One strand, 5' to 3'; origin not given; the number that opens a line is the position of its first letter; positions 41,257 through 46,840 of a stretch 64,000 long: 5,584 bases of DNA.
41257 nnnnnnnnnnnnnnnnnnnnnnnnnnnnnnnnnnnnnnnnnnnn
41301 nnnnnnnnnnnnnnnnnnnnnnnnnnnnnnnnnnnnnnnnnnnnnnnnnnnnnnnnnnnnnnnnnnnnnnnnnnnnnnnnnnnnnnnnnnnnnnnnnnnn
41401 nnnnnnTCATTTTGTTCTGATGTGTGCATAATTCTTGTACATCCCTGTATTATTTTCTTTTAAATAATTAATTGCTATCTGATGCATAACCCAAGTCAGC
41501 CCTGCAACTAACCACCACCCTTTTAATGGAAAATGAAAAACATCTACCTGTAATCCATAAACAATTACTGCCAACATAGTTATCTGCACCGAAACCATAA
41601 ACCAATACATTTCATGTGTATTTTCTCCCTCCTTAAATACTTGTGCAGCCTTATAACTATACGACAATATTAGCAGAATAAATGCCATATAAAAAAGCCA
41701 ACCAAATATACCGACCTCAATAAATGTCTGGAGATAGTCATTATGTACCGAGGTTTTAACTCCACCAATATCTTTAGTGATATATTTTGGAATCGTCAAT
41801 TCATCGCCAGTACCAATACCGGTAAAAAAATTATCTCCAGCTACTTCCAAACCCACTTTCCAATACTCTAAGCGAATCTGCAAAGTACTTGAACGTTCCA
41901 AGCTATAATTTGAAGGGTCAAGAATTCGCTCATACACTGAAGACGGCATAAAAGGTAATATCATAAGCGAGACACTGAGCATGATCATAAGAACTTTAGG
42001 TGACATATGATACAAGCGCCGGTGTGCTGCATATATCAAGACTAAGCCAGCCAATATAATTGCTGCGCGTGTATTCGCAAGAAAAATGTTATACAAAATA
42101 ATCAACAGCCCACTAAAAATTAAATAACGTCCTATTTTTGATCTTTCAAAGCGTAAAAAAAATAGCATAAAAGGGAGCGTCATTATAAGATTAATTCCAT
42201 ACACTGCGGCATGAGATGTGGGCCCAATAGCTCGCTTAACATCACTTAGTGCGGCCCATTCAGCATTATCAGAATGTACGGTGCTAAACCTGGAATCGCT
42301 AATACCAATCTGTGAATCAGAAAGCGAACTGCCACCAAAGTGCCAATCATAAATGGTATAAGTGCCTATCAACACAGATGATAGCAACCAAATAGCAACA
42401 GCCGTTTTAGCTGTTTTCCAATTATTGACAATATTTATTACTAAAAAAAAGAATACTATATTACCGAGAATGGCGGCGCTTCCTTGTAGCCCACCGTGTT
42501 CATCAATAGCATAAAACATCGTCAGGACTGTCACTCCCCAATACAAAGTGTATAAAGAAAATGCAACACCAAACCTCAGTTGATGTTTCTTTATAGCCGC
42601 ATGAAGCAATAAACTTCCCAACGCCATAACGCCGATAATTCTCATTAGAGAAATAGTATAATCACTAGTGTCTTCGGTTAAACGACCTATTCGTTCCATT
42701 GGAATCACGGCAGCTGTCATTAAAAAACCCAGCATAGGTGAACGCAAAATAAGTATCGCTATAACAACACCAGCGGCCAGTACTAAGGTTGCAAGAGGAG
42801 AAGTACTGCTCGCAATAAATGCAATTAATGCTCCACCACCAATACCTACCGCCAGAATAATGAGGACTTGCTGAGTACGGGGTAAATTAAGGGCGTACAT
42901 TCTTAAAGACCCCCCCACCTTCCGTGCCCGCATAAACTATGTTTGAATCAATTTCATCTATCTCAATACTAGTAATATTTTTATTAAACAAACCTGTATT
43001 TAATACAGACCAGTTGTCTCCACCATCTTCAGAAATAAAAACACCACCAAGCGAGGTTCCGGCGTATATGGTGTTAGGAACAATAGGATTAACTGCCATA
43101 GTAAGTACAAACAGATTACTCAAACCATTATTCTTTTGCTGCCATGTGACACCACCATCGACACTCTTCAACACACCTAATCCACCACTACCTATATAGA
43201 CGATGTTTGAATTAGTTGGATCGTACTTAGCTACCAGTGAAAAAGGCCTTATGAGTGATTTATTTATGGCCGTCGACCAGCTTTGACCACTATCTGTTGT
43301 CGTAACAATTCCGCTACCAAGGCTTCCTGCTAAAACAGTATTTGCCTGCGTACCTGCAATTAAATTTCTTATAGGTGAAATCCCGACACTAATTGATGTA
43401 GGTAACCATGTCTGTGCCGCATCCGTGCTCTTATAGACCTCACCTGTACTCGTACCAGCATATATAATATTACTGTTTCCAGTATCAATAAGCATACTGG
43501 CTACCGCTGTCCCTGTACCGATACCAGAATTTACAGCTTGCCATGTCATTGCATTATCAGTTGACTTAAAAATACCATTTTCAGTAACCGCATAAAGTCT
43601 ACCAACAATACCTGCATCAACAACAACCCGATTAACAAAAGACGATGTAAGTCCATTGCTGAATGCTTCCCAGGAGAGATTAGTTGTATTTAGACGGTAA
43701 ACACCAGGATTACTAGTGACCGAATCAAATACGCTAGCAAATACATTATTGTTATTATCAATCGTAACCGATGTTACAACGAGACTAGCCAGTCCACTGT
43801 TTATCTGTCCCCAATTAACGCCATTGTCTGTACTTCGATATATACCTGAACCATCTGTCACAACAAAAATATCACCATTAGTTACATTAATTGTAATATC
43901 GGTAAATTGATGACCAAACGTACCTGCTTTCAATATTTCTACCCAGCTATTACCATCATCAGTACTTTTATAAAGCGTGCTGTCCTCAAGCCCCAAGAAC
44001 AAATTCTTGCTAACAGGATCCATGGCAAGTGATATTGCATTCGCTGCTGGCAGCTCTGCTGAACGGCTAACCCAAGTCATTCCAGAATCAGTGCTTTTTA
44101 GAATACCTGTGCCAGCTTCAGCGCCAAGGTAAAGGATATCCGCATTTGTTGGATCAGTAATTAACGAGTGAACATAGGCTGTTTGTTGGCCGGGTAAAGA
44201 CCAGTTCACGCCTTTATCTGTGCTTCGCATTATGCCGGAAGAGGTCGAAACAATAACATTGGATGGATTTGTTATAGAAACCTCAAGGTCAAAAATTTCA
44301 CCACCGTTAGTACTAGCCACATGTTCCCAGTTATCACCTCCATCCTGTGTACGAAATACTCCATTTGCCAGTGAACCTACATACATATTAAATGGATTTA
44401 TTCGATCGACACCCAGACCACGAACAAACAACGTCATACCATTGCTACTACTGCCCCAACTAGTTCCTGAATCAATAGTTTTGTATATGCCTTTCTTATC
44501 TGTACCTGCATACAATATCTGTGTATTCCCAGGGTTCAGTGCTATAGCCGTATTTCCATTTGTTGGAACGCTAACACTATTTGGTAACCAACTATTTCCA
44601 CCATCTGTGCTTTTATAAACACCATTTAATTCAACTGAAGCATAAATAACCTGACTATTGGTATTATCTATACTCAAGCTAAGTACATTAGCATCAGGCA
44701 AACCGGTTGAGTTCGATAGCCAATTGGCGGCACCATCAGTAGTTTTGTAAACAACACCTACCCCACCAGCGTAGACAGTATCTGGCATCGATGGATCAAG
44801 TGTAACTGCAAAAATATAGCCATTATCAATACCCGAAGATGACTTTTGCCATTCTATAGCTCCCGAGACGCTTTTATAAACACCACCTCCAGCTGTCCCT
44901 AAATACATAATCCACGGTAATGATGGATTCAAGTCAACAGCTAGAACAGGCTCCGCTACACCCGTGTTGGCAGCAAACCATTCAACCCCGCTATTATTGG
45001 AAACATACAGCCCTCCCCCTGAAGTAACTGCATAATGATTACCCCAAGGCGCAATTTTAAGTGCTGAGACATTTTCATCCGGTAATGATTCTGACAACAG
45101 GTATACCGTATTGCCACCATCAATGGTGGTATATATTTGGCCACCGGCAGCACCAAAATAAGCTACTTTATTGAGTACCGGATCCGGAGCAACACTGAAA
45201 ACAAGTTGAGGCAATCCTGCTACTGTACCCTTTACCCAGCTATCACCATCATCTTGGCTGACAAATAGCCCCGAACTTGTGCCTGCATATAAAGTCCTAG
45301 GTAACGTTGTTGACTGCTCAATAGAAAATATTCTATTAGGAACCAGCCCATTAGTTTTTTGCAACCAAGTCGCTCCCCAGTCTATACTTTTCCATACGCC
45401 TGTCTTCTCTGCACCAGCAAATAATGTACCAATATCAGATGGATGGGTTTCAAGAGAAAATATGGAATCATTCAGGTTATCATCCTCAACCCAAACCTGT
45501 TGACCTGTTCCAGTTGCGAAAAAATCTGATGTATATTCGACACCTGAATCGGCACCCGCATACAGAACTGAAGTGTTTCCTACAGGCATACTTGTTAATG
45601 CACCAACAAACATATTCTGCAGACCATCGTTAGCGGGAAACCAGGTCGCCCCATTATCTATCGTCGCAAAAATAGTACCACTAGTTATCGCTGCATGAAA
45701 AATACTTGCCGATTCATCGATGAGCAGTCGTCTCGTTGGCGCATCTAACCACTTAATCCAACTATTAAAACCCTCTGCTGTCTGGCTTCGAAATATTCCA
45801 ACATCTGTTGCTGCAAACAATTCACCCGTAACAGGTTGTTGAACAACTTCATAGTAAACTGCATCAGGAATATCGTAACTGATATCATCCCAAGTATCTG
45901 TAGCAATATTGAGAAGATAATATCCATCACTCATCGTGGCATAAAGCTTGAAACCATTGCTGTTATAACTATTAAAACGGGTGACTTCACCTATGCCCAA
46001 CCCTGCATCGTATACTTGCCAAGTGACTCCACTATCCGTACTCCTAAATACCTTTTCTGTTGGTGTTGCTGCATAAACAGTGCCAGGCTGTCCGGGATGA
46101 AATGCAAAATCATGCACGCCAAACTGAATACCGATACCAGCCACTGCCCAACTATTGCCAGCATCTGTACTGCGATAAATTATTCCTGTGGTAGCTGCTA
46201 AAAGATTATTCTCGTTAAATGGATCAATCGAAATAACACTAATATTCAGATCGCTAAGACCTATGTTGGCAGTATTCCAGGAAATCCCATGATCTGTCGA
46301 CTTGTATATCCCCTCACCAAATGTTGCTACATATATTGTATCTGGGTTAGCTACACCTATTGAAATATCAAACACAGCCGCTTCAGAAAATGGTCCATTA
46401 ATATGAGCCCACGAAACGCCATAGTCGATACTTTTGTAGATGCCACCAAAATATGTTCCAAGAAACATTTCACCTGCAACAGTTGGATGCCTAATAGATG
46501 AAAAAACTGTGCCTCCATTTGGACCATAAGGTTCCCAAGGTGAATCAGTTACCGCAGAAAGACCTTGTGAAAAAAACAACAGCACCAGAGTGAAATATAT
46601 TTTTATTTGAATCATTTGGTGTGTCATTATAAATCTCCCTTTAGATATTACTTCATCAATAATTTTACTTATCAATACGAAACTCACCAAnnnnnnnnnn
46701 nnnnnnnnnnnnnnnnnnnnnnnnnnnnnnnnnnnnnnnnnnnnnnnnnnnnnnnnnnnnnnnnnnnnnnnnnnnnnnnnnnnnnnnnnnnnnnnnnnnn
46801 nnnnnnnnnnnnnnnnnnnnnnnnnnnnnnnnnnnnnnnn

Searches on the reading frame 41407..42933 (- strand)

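Call 33: search_protein_families(library=pfam, proteins=[window:41407-42933:-], max_evalue=0.001)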
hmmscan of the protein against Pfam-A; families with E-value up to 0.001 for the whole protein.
window:41407-42933:- (508 aa): 1 family
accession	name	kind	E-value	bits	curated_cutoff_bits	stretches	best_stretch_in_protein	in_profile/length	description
PF04932.20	Wzy_C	-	2.8e-19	69.8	31.7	1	276-416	3-149/149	O-Antigen ligase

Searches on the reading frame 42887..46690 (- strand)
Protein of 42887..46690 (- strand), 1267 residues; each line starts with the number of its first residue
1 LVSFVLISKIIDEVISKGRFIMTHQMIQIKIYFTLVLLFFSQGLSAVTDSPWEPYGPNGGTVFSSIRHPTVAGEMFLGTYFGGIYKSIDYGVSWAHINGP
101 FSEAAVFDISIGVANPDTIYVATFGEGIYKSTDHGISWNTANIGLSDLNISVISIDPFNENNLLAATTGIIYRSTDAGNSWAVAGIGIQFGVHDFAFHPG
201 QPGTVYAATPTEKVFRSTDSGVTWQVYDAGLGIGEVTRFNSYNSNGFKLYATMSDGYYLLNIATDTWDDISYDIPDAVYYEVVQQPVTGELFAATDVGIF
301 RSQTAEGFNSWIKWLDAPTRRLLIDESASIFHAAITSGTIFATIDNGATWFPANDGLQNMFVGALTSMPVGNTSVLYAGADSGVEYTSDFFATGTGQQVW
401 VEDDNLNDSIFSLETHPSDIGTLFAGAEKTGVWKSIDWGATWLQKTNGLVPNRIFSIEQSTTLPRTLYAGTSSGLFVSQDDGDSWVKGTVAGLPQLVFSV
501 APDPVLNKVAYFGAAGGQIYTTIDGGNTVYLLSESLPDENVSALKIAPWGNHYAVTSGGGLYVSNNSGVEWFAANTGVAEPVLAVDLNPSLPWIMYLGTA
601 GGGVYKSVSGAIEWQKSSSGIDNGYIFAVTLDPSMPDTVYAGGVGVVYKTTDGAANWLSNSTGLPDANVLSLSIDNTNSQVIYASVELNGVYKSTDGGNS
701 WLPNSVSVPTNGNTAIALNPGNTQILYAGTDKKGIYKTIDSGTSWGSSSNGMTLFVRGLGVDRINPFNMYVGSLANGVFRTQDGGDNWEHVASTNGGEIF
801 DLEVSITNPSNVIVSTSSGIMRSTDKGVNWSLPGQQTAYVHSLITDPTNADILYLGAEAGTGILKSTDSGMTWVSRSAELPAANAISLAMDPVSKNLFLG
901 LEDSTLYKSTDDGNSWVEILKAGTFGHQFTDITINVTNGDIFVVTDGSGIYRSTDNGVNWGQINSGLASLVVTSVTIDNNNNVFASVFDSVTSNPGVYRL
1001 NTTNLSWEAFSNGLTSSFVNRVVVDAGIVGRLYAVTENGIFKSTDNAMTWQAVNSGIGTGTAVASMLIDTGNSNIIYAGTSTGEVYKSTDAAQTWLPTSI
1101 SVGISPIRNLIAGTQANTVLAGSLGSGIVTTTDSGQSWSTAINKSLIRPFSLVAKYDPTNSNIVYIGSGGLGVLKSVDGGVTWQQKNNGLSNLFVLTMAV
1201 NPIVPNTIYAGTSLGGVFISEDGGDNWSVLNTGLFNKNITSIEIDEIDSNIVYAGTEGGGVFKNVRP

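Call 33: search_protein_families(library=pfam, proteins=[window:42887-46690:-], max_evalue=0.001)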
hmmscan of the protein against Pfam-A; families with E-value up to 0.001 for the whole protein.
window:42887-46690:- (1267 aa): 2 families
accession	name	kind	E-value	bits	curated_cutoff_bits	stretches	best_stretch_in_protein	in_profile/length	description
PF15902.12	Sortilin-Vps10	-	2.6e-58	198.3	33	7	820-922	3-115/446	Sortilin, neurotensin receptor 3,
PF14870.12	PSII_BNR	-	2.1e-21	76.9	27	2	93-240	8-152/303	Photosynthesis system II assembly factor YCF48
